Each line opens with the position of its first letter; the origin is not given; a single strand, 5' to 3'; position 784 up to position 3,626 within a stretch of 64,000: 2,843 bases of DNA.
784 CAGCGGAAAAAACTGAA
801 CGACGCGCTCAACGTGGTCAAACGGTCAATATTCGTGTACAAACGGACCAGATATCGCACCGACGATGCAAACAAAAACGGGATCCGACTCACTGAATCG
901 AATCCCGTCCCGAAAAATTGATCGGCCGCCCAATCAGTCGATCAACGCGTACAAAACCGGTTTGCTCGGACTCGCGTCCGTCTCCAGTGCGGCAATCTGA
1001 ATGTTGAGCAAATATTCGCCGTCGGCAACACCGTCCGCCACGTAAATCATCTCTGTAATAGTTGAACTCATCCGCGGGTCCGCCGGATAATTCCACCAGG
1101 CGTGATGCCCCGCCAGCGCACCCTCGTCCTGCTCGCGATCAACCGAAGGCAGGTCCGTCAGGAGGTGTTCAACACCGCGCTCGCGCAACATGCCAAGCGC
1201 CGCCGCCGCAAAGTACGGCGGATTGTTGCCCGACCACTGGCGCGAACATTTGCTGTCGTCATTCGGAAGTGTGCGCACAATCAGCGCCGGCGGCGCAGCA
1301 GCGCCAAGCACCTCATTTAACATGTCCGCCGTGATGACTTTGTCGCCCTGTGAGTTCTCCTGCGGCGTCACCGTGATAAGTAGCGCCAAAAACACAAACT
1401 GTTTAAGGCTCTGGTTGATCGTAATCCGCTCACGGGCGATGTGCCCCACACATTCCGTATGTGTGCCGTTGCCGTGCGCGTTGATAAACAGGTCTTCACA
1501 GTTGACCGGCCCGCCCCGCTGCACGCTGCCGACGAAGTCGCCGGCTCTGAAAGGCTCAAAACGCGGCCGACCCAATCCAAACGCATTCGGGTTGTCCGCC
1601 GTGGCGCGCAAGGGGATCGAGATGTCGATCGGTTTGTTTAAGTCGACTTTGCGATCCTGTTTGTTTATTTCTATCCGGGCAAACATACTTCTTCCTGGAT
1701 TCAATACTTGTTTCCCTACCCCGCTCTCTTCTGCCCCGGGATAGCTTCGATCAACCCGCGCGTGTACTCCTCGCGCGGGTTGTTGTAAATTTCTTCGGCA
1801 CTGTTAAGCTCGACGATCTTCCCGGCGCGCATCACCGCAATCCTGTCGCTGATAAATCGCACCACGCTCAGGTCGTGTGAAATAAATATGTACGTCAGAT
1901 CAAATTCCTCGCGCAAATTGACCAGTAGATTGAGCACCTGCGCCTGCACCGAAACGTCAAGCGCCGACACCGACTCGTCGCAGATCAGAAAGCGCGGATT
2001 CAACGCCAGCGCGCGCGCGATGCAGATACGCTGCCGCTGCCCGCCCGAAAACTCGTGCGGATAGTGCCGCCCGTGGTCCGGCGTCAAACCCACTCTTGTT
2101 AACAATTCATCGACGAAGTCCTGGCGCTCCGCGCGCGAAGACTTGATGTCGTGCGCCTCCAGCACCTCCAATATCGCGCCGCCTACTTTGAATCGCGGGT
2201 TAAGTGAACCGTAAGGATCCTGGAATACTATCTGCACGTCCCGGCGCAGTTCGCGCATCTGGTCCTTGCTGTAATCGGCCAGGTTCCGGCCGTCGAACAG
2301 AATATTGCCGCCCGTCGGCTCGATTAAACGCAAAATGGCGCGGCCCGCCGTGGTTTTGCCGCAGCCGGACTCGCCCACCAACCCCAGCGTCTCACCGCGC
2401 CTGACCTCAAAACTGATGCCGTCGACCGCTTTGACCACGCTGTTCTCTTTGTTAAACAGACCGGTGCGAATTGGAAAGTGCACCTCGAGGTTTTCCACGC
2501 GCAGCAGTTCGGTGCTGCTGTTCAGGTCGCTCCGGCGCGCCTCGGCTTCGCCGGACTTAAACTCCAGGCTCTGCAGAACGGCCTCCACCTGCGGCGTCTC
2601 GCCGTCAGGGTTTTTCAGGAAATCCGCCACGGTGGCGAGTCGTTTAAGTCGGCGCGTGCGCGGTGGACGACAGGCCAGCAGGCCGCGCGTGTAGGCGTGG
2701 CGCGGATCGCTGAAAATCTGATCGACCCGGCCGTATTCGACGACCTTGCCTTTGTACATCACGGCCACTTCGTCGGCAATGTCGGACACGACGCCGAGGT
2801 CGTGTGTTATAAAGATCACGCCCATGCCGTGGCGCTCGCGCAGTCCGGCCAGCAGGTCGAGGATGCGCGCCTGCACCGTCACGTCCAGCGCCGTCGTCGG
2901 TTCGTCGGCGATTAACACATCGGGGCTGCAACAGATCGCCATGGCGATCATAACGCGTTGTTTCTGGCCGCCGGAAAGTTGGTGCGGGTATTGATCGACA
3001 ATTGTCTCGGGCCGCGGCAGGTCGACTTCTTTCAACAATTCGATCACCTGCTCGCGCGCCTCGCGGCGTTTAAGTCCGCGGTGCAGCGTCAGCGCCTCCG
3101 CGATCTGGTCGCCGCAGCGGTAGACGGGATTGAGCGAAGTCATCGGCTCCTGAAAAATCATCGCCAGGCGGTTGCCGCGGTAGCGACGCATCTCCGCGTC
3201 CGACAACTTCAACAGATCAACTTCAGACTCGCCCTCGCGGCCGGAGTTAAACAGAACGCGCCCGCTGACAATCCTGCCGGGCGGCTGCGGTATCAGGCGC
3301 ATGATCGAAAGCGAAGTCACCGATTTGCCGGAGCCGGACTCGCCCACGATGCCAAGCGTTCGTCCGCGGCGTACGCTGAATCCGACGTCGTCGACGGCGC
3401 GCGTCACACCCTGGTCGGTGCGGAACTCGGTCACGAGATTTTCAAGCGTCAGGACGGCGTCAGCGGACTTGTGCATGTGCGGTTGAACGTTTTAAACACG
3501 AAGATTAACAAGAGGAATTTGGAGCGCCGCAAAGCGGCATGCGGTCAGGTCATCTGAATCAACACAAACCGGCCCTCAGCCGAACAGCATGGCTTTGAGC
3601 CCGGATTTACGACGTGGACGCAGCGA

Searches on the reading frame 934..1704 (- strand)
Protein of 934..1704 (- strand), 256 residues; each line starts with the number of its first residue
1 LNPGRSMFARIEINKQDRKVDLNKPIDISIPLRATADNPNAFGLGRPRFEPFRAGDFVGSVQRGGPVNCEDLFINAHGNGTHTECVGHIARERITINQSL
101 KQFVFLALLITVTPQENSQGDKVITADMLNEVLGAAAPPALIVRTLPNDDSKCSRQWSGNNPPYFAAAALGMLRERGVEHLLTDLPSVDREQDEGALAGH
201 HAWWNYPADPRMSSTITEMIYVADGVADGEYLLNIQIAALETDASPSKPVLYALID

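Call 11: search_protein_families(library=pfam, proteins=[window:934-1704:-], max_evalue=0.01)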
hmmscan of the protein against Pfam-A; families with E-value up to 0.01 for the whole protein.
window:934-1704:- (256 aa): 1 family
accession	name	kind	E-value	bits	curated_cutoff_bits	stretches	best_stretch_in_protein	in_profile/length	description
PF04199.19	Cyclase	-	4.4e-15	56.6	23.1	1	26-190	1-142/142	Putative cyclase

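Call 32: find_homologous_proteins(query=window:934-1704:-, max_evalue=1e-40)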
Query window:934-1704:- (256 aa): 7161 proteins with E <= 1e-40 among 8000 candidates; the best 120 are listed.
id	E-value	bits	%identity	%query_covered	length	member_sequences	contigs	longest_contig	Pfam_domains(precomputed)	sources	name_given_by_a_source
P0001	1.0e-165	567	100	98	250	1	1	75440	PF04199.20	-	-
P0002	1.8e-148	511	89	98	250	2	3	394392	PF04199.20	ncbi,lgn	-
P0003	2.8e-139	481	85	98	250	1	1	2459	PF04199.20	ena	-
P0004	6.3e-97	342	64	97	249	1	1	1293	PF04199.20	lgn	-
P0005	3.6e-94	333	62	95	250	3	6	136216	PF04199.20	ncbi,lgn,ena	-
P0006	1.6e-92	328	60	97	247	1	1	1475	PF04199.20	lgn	-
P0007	1.8e-92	327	60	97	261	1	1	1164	PF04199.20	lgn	-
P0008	2.8e-92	327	61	96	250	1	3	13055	PF04199.20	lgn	-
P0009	2.8e-92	327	60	97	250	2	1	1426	PF04199.20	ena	-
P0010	7.7e-92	325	59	97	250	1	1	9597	PF04199.20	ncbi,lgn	-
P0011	1.1e-91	325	60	98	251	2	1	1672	PF04199.20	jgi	-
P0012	1.5e-91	324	61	97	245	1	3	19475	PF04199.20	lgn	-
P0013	3.6e-91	323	59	97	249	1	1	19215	PF04199.20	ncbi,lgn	ncbi:MAG: cyclase family protein [Bacteroidota bacterium]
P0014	3.6e-91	323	58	96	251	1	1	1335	PF04199.20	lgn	-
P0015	1.7e-90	321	59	97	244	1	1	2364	PF04199.20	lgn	-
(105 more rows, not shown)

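Call 33: find_encoding_contigs(protein=P0001, flank=10000, max_places=4)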
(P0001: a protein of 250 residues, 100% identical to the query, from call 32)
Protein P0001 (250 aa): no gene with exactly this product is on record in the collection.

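Call 34: find_encoding_contigs(protein=P0003, flank=10000, max_places=4)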
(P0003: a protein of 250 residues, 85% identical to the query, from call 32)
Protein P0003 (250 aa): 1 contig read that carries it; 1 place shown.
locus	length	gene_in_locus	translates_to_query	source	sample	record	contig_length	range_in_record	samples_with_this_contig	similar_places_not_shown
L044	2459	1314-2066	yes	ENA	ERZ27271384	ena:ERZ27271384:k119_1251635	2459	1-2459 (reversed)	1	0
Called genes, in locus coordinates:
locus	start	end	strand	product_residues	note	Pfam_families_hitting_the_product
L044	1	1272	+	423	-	?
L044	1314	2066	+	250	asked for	PF04199:Cyclase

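Call 81: find_encoding_contigs(protein=P0002, flank=10000, max_places=3)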
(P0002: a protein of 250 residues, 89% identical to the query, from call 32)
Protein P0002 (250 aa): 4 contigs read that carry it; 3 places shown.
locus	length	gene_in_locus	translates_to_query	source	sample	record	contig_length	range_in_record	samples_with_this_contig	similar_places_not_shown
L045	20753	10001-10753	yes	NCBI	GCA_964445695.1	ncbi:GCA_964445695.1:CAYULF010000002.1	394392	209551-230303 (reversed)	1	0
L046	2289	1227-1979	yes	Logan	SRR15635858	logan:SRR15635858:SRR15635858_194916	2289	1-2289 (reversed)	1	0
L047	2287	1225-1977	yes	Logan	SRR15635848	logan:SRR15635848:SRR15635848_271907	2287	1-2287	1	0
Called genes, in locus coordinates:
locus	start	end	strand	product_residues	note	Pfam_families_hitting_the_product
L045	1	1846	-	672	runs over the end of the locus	PF00037:Fer4 (faint), PF12797:Fer4_2 (faint), PF13183:Fer4_8, PF13187:Fer4_9, PF13237:Fer4_10, PF02754:CCG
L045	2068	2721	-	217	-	PF18935:DUF5683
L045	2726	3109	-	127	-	PF01042:Ribonuc_L-PSP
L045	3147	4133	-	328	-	PF00480:ROK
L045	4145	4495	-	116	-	PF04977:DivIC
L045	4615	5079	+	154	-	PF00355:Rieske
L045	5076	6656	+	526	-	PF00033:Cytochrome_B, PF13631:Cytochrom_B_N_2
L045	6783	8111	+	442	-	PF01266:DAO (faint), PF07992:Pyr_redox_2, PF13738:Pyr_redox_3, PF00070:Pyr_redox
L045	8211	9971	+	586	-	PF00005:ABC_tran, PF02463:SMC_N (faint), PF13401:AAA_22 (faint), PF13304:AAA_21 (faint), PF08352:oligo_HPY (weak), PF00005:ABC_tran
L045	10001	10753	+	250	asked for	PF04199:Cyclase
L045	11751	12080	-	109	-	-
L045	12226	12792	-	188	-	PF04542:Sigma70_r2, PF08281:Sigma70_r4_2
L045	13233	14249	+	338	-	PF04166:PdxA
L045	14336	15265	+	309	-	PF02517:Rce1-like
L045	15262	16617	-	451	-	PF15902:Sortilin-Vps10 (faint)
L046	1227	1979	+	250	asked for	PF04199:Cyclase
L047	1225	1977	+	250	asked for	PF04199:Cyclase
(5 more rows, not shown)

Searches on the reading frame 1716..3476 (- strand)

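Call 11: search_protein_families(library=pfam, proteins=[window:1716-3476:-], max_evalue=0.01)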
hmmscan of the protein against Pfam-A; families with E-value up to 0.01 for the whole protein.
window:1716-3476:- (586 aa): 11 families
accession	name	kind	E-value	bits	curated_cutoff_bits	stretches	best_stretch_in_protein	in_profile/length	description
PF00005.33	ABC_tran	-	3.3e-61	206.3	25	2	352-502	2-135/137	ABC transporter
PF08352.17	oligo_HPY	-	2.9e-12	47.2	27.1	2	246-282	1-37/65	Oligopeptide/dipeptide transporter, C-terminal region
PF02463.25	SMC_N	-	1.7e-09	37.9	40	1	365-547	28-210/220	RecF/RecN/SMC N terminal domain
PF13401.12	AAA_22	-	6e-08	33.5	27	1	366-532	10-121/130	AAA domain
PF13304.12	AAA_21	-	7.3e-07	30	27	1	162-230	233-303/304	AAA domain, putative AbiEii toxin, Type IV TA system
PF13191.12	AAA_16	-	3.7e-05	24.7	32.6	0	358-391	19-54/167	AAA ATPase domain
PF01935.23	DUF87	-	0.0001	22.9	23.2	0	364-457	26-118/220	Helicase HerA, central domain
PF00006.31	ATP-synt_ab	-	0.00044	20.4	29.5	0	30-61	6-37/213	ATP synthase alpha/beta family, nucleotide-binding domain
PF13555.12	AAA_29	-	0.00055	20.1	27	0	354-388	15-49/61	P-loop containing region of AAA domain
PF00004.35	AAA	-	0.0076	17.1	21.2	0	366-460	3-90/131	ATPase family associated with various cellular activities (AAA)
PF20703.3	nSTAND1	-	0.0076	16.4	27.1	0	26-150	21-146/379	Novel STAND NTPase 1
